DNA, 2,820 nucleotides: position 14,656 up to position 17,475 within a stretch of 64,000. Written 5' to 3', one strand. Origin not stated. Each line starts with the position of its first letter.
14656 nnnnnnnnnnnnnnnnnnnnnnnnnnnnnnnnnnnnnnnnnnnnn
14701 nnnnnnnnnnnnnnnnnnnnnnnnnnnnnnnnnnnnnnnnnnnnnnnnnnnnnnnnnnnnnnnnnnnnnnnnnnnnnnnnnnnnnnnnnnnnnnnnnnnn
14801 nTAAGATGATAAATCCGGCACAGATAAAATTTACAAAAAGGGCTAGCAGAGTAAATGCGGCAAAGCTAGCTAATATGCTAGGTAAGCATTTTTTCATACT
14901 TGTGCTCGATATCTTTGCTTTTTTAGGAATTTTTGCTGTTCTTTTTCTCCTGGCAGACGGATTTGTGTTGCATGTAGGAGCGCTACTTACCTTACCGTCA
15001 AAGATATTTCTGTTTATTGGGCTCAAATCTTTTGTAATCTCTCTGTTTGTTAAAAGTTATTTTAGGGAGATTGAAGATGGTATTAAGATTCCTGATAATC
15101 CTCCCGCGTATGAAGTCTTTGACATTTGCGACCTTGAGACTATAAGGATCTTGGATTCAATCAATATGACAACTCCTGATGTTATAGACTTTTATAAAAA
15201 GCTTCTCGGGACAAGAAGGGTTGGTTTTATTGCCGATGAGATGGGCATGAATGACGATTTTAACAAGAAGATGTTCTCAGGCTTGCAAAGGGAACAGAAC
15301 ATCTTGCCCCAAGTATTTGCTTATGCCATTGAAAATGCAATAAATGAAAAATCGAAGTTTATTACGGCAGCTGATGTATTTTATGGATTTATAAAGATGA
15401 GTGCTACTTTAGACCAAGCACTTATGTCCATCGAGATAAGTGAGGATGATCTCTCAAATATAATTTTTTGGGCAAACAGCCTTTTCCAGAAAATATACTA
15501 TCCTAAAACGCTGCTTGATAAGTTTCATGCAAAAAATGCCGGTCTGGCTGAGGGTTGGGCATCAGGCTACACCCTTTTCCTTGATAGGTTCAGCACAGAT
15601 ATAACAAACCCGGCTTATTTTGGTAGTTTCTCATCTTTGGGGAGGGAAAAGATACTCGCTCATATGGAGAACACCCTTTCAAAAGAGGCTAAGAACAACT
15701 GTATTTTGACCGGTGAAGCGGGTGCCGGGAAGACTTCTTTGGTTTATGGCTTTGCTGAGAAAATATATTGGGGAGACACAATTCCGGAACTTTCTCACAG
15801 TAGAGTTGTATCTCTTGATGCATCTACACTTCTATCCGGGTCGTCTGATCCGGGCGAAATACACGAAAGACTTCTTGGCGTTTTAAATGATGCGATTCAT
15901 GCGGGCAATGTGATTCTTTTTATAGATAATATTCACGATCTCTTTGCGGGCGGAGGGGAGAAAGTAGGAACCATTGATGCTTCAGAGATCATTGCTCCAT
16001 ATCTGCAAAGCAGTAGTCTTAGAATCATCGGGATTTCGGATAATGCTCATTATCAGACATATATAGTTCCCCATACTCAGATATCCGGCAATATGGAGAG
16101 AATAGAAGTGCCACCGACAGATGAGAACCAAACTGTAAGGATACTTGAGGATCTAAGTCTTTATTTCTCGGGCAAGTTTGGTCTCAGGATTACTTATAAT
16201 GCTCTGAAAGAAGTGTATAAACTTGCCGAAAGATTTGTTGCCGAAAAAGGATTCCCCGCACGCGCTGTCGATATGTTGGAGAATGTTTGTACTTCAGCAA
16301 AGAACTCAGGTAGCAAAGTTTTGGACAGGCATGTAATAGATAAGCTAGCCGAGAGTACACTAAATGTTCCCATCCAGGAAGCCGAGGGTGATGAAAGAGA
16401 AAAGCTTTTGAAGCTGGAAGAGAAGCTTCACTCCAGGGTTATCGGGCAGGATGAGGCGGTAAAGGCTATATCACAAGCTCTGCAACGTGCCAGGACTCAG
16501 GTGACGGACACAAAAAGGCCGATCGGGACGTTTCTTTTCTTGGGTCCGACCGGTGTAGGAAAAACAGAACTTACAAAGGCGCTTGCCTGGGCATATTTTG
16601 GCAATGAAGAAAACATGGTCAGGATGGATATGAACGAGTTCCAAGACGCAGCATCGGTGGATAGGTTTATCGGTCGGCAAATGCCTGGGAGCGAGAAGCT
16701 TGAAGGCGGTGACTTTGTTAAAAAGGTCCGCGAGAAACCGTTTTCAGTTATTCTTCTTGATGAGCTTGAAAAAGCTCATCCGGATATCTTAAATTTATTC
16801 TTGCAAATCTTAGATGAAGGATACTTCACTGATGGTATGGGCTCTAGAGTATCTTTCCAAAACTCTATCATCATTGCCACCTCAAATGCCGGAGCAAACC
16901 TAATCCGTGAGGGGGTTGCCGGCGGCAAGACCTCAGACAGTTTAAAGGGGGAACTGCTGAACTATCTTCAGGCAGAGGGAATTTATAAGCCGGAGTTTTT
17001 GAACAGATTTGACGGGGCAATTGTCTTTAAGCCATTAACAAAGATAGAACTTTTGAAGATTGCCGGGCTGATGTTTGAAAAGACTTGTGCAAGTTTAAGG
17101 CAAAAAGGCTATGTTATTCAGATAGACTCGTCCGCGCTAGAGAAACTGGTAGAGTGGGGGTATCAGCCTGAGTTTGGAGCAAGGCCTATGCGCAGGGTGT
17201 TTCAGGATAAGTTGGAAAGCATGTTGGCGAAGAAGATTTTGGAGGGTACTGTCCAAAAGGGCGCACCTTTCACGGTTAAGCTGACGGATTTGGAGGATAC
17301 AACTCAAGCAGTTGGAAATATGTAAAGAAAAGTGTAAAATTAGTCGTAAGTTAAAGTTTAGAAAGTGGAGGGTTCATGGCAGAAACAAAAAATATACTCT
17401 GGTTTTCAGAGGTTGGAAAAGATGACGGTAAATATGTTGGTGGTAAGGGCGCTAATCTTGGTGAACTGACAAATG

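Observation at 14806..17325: Clp-family ATPase with degenerate D1 Walker B, no M-domain, no ClpP-docking loop and a TM anchor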

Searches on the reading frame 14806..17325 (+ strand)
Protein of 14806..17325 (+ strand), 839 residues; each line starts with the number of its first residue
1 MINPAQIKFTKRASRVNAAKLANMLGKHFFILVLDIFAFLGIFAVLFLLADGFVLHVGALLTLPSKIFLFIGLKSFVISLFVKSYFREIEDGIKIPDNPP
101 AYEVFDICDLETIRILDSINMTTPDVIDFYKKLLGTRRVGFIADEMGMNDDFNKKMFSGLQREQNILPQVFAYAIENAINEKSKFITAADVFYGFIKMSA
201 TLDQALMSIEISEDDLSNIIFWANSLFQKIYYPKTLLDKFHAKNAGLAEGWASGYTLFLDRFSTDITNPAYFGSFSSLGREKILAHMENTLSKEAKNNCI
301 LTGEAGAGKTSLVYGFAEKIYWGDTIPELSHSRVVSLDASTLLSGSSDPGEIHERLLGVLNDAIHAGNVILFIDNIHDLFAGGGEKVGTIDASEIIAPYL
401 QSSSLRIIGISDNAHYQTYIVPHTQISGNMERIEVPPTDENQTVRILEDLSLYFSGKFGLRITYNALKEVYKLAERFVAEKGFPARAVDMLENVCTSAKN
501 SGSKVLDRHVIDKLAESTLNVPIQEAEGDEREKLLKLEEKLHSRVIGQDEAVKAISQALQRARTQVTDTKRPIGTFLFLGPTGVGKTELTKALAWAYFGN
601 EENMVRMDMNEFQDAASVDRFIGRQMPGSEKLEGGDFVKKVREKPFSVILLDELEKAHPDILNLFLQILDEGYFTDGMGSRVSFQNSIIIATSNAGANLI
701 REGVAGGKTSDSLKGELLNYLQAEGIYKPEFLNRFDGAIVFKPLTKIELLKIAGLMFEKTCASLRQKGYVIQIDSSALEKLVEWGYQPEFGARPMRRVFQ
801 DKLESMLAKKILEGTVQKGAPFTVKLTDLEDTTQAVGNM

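Call 3: search_protein_families(library=pfam, proteins=[window:14806-17325:+], max_evalue=0.01)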
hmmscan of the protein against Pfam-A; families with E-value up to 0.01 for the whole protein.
window:14806-17325:+ (839 aa): 29 families (the best 25 are shown)
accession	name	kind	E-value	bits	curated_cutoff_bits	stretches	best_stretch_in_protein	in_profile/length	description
PF07724.20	AAA_2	-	7.5e-45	153.4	27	1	571-736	1-164/166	AAA domain (Cdc48 subfamily)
PF10431.15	ClpB_D2-small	-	4.8e-19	68.6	21.9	1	744-822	1-79/81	C-terminal, D2-small domain, of ClpB protein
PF00004.35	AAA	-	2.8e-15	57.4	21.2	2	577-695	2-110/131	ATPase family associated with various cellular activities (AAA)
PF07728.20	AAA_5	-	3.8e-15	56.5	22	1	576-695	2-123/139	AAA domain (dynein-related subfamily)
PF13191.12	AAA_16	-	5.6e-11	43.7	32.6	1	279-318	4-46/167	AAA ATPase domain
PF17871.7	AAA_lid_9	-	7e-09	36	22.8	1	440-529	2-89/104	AAA lid domain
PF13401.12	AAA_22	-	2.1e-08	35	27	1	577-670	9-109/130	AAA domain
PF20720.3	nSTAND3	-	5.6e-06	26.6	27.2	0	576-614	20-59/155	Novel STAND NTPase 3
PF00158.32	Sigma54_activat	-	6.1e-06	26.5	20.2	1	556-702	5-151/168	Sigma-54 interaction domain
PF02367.23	TsaE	-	7.8e-06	26.3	26.6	0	290-320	13-45/128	Threonylcarbamoyl adenosine biosynthesis protein TsaE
PF13173.12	AAA_14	-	9.2e-06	26.1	27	0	298-378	4-73/129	AAA domain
PF05673.19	DUF815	-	2e-05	24.3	23.8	0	280-319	37-76/249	Protein of unknown function (DUF815)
PF06414.18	Zeta_toxin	-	3.9e-05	23.6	22.3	0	564-614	9-56/199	Zeta toxin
PF12775.13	AAA_7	-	9.7e-05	22.4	25.8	0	576-626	36-86/181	P-loop containing dynein motor region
PF25199.1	nSTAND_NTPase5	-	0.00012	22.3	34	0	281-320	26-65/145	Novel STAND NTPase 5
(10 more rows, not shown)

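Call 4: search_protein_families(library=ncbifam, proteins=[window:14806-17325:+], max_evalue=0.01)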
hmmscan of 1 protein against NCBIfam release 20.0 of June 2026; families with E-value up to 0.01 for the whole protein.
window:14806-17325:+ (839 aa): 36 families (the best 25 are shown)
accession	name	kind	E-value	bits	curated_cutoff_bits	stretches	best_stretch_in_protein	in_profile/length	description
TIGR03346.1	chaperone_ClpB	equivalog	2.1e-142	476.3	1232.1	2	519-828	541-847/853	ATP-dependent chaperone ClpB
NF008118.0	PRK10865.1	equivalog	1.5e-126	423.4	1417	2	503-827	529-849/857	ATP-dependent chaperone ClpB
TIGR02639.1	ClpA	equivalog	2.2e-124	416.3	993.15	1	169-825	84-733/734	ATP-dependent Clp protease ATP-binding subunit ClpA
NF033606.1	heat_AAA_ClpK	exception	1.6e-118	396.9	1900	2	500-827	570-899/949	heat shock survival AAA family ATPase ClpK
NF033607.0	disagg_AAA_ClpG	exception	2.2e-116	389.9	1900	2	514-824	563-874/932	AAA family protein disaggregase ClpG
TIGR03345.1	VI_ClpV1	equivalog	2.2e-113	380.2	884.95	2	506-822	529-846/852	type VI secretion system ATPase TssH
NF008263.0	PRK11034.1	equivalog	3.1e-96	323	1350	1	259-829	169-738/758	ATP-dependent Clp protease ATP-binding subunit ClpA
NF003745.1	PRK05342.1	equivalog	5e-09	35.5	359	1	527-594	55-130/418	ATP-dependent Clp protease ATP-binding subunit ClpX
TIGR03420.1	DnaA_homol_Hda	equivalog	1.3e-08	34.7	194.8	1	267-339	9-82/226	DnaA regulatory inactivator Hda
NF003229.0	PRK04195.1-5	equivalog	1.5e-08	33.8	280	1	544-654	18-112/413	replication factor C large subunit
TIGR02928.1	TIGR02928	subfamily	3e-08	32.9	181.3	0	532-593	5-60/366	orc1/cdc6 family replication initiation protein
NF009067.0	PRK12402.1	equivalog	3.2e-07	29.6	317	1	541-614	13-79/340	replication factor C small subunit 2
NF001679.0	PRK00440.1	equivalog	8e-07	28.4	303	1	559-655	27-113/322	replication factor C small subunit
TIGR02397.1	dnaX_nterm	equivalog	3.4e-06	26.6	250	1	543-597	14-60/355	DNA polymerase III subunit gamma/tau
NF005304.0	PRK06835.1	equivalog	8.3e-06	25.1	215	1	550-612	160-222/330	ATP-binding protein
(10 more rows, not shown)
